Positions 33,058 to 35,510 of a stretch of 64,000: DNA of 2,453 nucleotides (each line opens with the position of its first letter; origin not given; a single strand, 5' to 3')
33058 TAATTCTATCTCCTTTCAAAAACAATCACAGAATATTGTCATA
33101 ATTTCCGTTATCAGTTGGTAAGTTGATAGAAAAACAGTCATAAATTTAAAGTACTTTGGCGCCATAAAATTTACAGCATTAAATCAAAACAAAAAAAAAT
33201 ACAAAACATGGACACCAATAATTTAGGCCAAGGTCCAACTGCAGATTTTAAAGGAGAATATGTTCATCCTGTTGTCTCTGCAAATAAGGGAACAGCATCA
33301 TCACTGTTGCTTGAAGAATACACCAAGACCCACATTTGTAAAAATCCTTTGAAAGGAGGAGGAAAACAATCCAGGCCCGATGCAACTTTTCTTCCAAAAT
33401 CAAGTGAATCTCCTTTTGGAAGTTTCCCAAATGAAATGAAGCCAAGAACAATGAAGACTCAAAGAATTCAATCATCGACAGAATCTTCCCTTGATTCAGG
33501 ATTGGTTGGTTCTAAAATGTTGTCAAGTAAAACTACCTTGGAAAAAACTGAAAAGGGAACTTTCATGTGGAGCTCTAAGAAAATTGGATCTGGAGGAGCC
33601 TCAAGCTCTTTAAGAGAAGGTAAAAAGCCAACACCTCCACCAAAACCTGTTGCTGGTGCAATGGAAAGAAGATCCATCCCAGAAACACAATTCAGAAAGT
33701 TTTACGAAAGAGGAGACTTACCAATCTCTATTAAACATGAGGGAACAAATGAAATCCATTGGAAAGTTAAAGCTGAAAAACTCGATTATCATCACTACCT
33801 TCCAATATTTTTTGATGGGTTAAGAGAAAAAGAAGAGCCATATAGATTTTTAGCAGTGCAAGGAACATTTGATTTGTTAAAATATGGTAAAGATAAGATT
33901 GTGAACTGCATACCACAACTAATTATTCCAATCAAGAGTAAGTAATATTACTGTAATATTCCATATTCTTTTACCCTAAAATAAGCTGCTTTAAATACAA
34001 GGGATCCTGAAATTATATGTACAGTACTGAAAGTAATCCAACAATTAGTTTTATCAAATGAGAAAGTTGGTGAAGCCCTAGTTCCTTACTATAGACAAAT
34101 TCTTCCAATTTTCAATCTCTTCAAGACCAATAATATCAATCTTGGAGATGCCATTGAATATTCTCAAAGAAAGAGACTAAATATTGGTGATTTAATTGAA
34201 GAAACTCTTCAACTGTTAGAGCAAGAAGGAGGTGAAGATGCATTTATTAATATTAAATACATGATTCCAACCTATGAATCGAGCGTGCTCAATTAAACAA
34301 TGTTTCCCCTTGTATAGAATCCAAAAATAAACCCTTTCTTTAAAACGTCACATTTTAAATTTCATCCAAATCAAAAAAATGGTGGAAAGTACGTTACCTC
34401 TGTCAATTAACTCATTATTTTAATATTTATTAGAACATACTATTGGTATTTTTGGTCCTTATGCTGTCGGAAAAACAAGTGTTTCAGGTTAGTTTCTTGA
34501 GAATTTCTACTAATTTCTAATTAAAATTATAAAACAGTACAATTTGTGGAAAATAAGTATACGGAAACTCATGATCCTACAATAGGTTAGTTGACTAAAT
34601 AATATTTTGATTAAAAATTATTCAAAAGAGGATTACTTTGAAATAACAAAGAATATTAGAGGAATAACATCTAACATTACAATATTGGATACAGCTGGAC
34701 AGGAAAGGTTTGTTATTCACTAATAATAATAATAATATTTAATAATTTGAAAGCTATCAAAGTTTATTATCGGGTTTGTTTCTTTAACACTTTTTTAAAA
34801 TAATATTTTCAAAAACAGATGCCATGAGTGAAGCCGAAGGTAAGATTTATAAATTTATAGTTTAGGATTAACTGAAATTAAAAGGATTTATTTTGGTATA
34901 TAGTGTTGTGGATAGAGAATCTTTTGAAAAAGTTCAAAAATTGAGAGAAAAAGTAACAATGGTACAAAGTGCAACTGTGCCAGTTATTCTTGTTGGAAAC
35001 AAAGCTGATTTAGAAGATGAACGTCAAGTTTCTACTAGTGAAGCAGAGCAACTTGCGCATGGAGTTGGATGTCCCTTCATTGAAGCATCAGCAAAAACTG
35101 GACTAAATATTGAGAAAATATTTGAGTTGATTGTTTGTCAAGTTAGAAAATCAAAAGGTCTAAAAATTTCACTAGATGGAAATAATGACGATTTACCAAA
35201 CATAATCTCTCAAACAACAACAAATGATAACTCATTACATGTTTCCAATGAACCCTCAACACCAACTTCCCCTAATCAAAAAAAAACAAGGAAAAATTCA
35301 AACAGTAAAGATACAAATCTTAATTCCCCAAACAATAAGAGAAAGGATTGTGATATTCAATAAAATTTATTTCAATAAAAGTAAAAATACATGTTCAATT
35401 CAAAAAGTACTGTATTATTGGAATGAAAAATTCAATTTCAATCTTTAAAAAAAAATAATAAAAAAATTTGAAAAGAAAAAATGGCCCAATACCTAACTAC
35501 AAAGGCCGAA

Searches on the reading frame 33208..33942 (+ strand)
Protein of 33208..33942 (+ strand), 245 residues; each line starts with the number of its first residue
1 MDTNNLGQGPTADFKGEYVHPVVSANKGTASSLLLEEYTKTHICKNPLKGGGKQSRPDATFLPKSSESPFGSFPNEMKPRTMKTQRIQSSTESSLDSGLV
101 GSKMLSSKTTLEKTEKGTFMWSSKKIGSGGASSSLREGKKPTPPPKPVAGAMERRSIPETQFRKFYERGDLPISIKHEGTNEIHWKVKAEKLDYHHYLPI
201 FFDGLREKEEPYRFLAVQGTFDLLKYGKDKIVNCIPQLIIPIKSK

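Call 9: search_protein_families(library=pfam, proteins=[window:33208-33942:+])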
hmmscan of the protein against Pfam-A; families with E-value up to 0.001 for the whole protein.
window:33208-33942:+ (245 aa): 1 family
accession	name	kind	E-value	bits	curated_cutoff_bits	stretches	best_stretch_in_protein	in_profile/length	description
PF10274.15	ParcG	-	6.4e-34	118.2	22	1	160-244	1-87/183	Parkin co-regulated protein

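Call 27: find_homologous_proteins(query=window:33208-33942:+)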
Query window:33208-33942:+ (245 aa): 3244 proteins with E <= 0.001 among 3746 candidates; the best 120 are listed.
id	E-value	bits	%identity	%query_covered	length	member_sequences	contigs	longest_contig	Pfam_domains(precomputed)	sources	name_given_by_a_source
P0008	2.7e-139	481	92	100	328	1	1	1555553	PF10274.16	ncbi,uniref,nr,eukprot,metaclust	ncbi:hypothetical protein NAEGRDRAFT_82851 [Naegleria gruberi]|uniref:Parkin co-regulated protein n=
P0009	2.2e-133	462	86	96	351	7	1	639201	PF10274.16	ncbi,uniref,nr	ncbi:hypothetical protein C9374_005833 [Naegleria lovaniensis]|uniref:Parkin co-regulated protein n=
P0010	2.5e-122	425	80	98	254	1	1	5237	PF10274.16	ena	-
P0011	3.3e-104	366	70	99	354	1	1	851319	PF10274.16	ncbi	ncbi:hypothetical protein ABK040_001288 [Willaertia magna]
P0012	6.6e-86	306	65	89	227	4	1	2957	PF10274.16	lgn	-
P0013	2.5e-80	288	64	89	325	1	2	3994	PF10274.16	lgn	-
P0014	3.4e-80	287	63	90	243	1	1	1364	PF10274.16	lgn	-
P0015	3.3e-76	274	58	89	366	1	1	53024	PF10274.16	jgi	jgi:hypothetical protein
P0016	1.3e-73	266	61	89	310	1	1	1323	PF10274.16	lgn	-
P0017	1.3e-73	266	58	90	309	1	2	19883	PF10274.16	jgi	jgi:hypothetical protein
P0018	5.7e-73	264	62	91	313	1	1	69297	PF10274.16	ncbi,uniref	ncbi:parkin coregulated protein [Acrasis kona]|uniref:Parkin coregulated protein n=1 Tax=Acrasis kon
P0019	1.9e-71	259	58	89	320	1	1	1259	PF10274.16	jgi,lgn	-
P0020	2.0e-71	259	59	91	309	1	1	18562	PF10274.16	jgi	jgi:hypothetical protein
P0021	1.0e-70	256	60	91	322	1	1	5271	PF10274.16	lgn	-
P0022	1.3e-70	256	56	89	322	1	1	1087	PF10274.16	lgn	-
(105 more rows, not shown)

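Call 28: find_encoding_contigs(protein=P0009, flank=10000, max_places=2)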
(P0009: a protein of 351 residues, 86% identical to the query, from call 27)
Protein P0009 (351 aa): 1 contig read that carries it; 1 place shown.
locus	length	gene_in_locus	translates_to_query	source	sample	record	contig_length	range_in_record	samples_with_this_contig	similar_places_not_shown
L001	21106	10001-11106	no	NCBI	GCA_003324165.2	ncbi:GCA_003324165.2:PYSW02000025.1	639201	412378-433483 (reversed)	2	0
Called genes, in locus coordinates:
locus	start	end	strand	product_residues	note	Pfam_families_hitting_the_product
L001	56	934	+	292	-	PF13489:Methyltransf_23 (weak), PF08241:Methyltransf_11, PF08242:Methyltransf_12, PF13649:Methyltransf_25, PF13847:Methyltransf_31, PF12589:WBS_methylT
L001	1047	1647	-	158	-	PF00583:Acetyltransf_1, PF13673:Acetyltransf_10, PF13508:Acetyltransf_7, PF08445:FR47 (weak)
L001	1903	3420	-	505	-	PF02628:COX15-CtaA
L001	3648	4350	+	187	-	PF13671:AAA_33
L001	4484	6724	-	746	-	PF00071:Ras, PF09070:PFU (faint)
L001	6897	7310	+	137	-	-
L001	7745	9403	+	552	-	-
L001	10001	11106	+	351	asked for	PF10274:ParcG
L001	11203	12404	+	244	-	PF00025:Arf (weak), PF00071:Ras, PF08477:Roc, PF00009:GTP_EFTU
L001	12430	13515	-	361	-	-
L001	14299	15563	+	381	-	-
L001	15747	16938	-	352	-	PF00106:adh_short, PF13561:adh_short_C2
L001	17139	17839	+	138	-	PF03311:Cornichon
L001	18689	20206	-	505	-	PF13475:DUF4116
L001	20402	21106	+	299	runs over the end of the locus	PF13761:DUF4166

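Call 29: find_encoding_contigs(protein=P0010, flank=10000, max_places=2)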
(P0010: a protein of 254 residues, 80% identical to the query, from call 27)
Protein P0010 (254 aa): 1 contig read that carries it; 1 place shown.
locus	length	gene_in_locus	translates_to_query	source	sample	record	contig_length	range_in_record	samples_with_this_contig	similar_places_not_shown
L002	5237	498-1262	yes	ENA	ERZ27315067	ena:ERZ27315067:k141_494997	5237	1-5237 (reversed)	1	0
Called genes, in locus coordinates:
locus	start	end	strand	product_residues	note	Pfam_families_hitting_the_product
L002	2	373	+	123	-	?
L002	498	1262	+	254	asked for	PF10274:ParcG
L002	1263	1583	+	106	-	PF10274:ParcG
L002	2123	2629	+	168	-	PF00071:Ras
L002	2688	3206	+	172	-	PF00018:SH3_1, PF14604:SH3_9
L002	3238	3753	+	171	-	PF00621:RhoGEF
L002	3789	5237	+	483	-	?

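Call 30: find_encoding_contigs(protein=P0011, flank=10000, max_places=2)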
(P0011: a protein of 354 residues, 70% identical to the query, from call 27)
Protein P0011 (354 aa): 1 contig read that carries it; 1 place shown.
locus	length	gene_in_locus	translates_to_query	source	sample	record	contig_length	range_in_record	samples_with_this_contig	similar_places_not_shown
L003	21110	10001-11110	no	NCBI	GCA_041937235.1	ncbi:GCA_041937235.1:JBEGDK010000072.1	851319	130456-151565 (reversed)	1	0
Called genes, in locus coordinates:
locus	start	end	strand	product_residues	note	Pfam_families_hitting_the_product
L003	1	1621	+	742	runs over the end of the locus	-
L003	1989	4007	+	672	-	PF03062:MBOAT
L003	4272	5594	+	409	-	PF01073:3Beta_HSD, PF01370:Epimerase, PF07993:NAD_binding_4, PF13460:NAD_binding_10 (faint), PF16363:GDP_Man_Dehyd (weak)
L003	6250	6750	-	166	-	-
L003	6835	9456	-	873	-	PF00071:Ras, PF08477:Roc, PF09070:PFU (faint)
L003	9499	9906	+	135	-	-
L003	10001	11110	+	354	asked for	PF10274:ParcG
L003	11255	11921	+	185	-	PF13405:EF-hand_6 (faint), PF13499:EF-hand_7 (weak), PF23564:EF-hand_FSTL1 (faint), PF13833:EF-hand_8, PF00036:EF-hand_1 (weak), PF13202:EF-hand_5 (weak), PF13499:EF-hand_7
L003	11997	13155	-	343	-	PF03747:ADP_ribosyl_GH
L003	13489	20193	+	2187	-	PF14429:DOCK-C2, PF28208:TPR_DOCK9, PF00617:RasGEF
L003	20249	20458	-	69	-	PF06331:Tfb5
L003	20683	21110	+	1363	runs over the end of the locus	PF12295:Symplekin_C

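Call 35: find_encoding_contigs(protein=P0018, flank=10000, max_places=2)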
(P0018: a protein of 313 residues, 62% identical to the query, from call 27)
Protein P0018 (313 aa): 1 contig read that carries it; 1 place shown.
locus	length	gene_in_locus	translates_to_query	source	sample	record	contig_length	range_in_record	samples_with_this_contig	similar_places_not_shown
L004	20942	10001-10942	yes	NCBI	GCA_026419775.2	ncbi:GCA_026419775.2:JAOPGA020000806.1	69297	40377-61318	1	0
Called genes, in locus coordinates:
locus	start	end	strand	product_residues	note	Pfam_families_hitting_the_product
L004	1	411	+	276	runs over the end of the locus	PF00188:CAP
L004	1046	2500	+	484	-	-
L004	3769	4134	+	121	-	-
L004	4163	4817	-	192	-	-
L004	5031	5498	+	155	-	PF01521:Fe-S_biosyn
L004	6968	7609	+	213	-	PF02798:GST_N, PF13409:GST_N_2, PF13417:GST_N_3, PF00043:GST_C (weak)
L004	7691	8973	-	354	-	PF00153:Mito_carr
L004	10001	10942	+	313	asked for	PF10274:ParcG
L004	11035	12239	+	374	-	PF01467:CTP_transf_like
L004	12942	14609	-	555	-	PF02375:JmjN, PF02373:JmjC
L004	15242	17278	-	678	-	PF05817:Ribophorin_II, PF23860:Ribophorin_II_3rd, PF25147:Ribophorin_II_C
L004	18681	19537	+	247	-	PF00025:Arf, PF00071:Ras, PF08477:Roc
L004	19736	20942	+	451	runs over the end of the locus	PF08477:Roc (weak)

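Call 47: find_encoding_contigs(protein=P0015, flank=5000, max_places=1)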
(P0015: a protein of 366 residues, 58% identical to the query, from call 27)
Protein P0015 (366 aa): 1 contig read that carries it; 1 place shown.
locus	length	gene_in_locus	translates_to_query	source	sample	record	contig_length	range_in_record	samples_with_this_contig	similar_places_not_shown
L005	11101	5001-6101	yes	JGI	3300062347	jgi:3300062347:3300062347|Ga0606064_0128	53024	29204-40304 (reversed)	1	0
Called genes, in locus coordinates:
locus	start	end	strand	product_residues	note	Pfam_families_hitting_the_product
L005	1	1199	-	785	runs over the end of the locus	PF00059:Lectin_C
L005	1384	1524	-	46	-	-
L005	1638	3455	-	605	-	PF13517:FG-GAP_3 (weak), PF23122:C2_ITFG1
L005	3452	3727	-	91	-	-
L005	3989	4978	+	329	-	PF00788:RA, PF21989:RA_2, PF23010:RA_3 (weak), PF00373:FERM_M, PF02174:IRS, PF24522:KRIT1_FRMD8_FERM_C (weak)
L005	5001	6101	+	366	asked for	PF10274:ParcG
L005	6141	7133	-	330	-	-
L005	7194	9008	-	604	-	-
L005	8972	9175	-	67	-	-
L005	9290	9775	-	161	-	-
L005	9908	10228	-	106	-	-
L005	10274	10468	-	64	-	-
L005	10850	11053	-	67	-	-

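Call 48: find_encoding_contigs(protein=P0013, flank=5000, max_places=2)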
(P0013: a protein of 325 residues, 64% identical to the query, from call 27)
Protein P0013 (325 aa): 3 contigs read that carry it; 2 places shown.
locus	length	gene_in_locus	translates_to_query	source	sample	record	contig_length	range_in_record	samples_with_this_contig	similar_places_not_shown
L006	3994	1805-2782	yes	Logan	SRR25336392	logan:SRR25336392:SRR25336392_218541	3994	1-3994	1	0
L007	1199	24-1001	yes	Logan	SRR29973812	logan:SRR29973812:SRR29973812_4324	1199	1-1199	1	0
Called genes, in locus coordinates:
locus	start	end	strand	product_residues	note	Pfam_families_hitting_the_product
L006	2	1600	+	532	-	?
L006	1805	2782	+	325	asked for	PF10274:ParcG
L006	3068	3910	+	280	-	PF11069:CFAP298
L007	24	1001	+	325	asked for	PF10274:ParcG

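Call 51: find_encoding_contigs(protein=P0017, flank=5000, max_places=1)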
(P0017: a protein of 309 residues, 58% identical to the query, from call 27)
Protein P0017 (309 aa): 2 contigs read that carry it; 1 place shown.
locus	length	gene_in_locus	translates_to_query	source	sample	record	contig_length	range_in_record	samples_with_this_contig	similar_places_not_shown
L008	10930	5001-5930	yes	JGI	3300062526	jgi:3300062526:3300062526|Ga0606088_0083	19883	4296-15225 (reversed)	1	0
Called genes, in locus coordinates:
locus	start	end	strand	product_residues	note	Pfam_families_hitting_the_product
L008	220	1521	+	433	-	-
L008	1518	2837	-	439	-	-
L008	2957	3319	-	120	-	PF07002:Copine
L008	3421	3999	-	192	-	PF07002:Copine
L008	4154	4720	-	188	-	PF00168:C2 (weak)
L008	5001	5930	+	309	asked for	PF10274:ParcG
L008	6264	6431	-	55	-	-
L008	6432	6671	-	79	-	-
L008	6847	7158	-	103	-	-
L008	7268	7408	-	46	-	-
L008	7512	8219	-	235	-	-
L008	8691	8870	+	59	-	-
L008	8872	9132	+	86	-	-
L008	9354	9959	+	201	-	PF07992:Pyr_redox_2, PF00070:Pyr_redox (faint)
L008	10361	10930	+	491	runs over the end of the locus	PF07719:TPR_2 (faint), PF13371:TPR_9 (faint), PF13428:TPR_14 (faint), PF14559:TPR_19 (faint), PF13424:TPR_12 (faint), PF13181:TPR_8 (faint), PF00515:TPR_1 (faint)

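Call 56: find_homologous_proteins(query=L006:3068-3907:+)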
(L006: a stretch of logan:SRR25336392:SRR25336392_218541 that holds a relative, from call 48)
Query L006:3068-3907:+ (280 aa): 92 proteins with E <= 0.001 among 996 candidates.
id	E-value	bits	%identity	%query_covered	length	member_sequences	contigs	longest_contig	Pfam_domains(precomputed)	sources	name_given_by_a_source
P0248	4.6e-183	624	100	100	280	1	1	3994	PF11069.14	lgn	-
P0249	3.7e-99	349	59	100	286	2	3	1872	PF11069.14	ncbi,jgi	jgi:hypothetical protein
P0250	2.1e-65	239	47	100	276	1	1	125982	PF11069.14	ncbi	ncbi:hypothetical protein ABK040_016625 [Willaertia magna]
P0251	4.0e-64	234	46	100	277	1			PF11069.14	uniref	uniref:Uncharacterized protein n=1 Tax=Percolomonas cosmopolitus TaxID=63605 RepID=A0A6U0LNL0_9EUKA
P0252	3.7e-61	225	42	100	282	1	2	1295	PF11069.14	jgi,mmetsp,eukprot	mmetsp:Transcript_31011/g.50166 ORF Transcript_31011/g.50166 Transcript_31011/m.50166 type:complete 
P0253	3.4e-58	215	59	63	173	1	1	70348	PF11069.14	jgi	jgi:hypothetical protein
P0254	6.0e-57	211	41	100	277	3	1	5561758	PF11069.14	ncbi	ncbi:MAG: hypothetical protein WDW38_006284 [Sanguina aurantia]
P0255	3.5e-55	205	39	100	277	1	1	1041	PF11069.14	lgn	-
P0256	5.8e-55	204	41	100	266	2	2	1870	PF11069.14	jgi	-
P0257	1.2e-52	197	36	100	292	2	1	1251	PF11069.14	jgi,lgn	-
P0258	1.1e-51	194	38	100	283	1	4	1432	PF11069.14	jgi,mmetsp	mmetsp:Transcript_6583/g.16784 ORF Transcript_6583/g.16784 Transcript_6583/m.16784 type:complete len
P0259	2.8e-51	192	38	99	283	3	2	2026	PF11069.14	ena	-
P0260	3.6e-51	192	39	99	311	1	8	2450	PF11069.14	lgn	-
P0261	1.6e-50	190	38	100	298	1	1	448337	PF11069.14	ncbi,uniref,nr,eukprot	ncbi:hypothetical protein BCR36DRAFT_360164 [Piromyces finnis]|uniref:Cilia- and flagella-associated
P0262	4.9e-50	188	39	100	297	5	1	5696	PF11069.14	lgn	-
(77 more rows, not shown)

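Call 57: find_encoding_contigs(protein=P0250, flank=10000, max_places=1)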
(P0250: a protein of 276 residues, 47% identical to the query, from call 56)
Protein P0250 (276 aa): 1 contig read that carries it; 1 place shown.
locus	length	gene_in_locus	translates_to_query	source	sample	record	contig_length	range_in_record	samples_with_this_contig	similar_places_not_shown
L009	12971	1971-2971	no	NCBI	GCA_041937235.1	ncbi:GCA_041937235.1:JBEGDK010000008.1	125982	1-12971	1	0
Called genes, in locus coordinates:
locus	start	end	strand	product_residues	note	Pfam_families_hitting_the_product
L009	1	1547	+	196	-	?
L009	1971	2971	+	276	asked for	PF11069:CFAP298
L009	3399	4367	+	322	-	-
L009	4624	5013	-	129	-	-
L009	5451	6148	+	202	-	PF00156:Pribosyltran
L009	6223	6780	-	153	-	-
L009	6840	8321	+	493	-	PF02112:PDEase_II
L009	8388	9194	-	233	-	PF04193:PQ-loop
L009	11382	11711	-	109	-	-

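Call 58: find_encoding_contigs(protein=P0253, flank=10000, max_places=1)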
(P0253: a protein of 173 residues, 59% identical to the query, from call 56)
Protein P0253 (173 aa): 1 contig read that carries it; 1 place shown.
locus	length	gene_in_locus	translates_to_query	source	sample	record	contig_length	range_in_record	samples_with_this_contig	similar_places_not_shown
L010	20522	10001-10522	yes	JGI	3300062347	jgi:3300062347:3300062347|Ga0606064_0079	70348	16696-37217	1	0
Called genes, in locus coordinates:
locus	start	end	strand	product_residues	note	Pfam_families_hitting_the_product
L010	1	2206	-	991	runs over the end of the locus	PF11721:Malectin, PF12819:Malectin_like (weak), PF07691:PA14, PF01833:TIG, PF07995:GSDH, PF01833:TIG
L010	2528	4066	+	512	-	PF03133:TTL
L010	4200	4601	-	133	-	-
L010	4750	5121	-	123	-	-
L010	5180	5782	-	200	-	PF04818:CID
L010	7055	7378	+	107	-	PF02342:TerD (weak)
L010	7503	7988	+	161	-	-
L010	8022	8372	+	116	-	-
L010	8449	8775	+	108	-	PF00168:C2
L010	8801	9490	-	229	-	PF12766:Pyridox_oxase_2, PF01243:PNPOx_N, PF10590:PNP_phzG_C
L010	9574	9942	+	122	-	-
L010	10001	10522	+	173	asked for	PF11069:CFAP298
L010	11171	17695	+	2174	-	PF01825:GPS, PF00615:RGS (weak)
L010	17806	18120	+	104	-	-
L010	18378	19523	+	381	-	-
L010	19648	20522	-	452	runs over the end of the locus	PF00091:Tubulin, PF03953:Tubulin_C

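Call 83: find_related_loci(query=A2, collection=metagenome_contigs, flank=3000)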
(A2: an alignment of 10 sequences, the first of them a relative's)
Query A2 (328 aa) in metagenome_contigs; peptide patterns used: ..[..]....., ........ (x = any residue, [..] = any of these).
600 stretches matched a pattern (row limit reached: there are more); 553 encode a relative of the query (tblastn E <= 1e-3); the best 80 are kept; 80 distinct loci.
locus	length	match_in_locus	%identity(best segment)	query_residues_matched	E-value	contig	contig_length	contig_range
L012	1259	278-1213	69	26-328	4e-149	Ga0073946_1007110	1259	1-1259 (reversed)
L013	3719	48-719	81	106-328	5e-123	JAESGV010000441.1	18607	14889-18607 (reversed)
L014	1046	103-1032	63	24-328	4e-134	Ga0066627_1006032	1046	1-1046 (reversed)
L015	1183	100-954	64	46-328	2e-127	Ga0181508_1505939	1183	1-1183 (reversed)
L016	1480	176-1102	59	20-328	8e-123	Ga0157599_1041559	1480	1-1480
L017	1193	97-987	55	30-328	6e-116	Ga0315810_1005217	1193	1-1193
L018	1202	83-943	55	28-327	2e-115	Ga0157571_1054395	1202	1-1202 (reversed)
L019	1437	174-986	64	63-328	2e-114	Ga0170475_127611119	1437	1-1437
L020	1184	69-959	54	30-328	2e-115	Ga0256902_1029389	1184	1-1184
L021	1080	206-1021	60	62-327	5e-116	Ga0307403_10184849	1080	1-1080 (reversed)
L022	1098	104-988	56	28-328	2e-115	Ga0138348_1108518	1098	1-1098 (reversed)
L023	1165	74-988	53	22-328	2e-115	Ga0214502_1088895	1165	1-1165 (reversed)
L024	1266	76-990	52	22-328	1e-114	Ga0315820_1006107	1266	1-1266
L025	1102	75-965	54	30-328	3e-115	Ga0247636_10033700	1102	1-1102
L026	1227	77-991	53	22-328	4e-114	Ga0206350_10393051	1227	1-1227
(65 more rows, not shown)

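Call 85: find_encoding_contigs(protein=P0249, flank=3000, max_places=3)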
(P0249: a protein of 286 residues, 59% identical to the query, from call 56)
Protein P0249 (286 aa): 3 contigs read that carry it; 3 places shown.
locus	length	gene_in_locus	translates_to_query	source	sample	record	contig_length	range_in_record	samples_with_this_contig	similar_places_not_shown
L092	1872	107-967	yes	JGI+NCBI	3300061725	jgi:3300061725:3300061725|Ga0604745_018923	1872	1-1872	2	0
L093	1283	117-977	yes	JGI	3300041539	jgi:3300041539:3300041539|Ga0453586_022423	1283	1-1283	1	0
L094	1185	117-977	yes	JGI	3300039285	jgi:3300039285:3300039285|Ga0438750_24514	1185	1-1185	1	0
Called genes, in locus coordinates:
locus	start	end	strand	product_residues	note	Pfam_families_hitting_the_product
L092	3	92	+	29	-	?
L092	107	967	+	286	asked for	PF11069:CFAP298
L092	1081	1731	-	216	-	-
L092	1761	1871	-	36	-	?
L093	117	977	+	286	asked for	PF11069:CFAP298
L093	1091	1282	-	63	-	?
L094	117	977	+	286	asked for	PF11069:CFAP298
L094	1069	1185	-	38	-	?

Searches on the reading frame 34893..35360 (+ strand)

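Call 21: search_protein_families(library=pfam, proteins=[window:34893-35360:+], max_evalue=0.01)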
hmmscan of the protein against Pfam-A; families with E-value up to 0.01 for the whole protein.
window:34893-35360:+ (156 aa): 5 families
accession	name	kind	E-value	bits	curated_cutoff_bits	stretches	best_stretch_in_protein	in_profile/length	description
PF00071.28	Ras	-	2.9e-24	85.9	21.6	1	1-85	77-161/162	Ras family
PF03193.22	RsgA_GTPase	-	0.00025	21.3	30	1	13-80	38-104/174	RsgA GTPase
PF00009.33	GTP_EFTU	-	0.0013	18.8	26.5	1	16-83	109-185/188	Elongation factor Tu GTP binding domain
PF16897.10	MMR_HSR1_Xtn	-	0.0036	17.7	35.2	0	28-80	55-100/106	C-terminal region of MMR_HSR1 domain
PF02421.24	FeoB_N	-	0.0036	17.3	27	1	4-78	84-154/156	Ferrous iron transport protein B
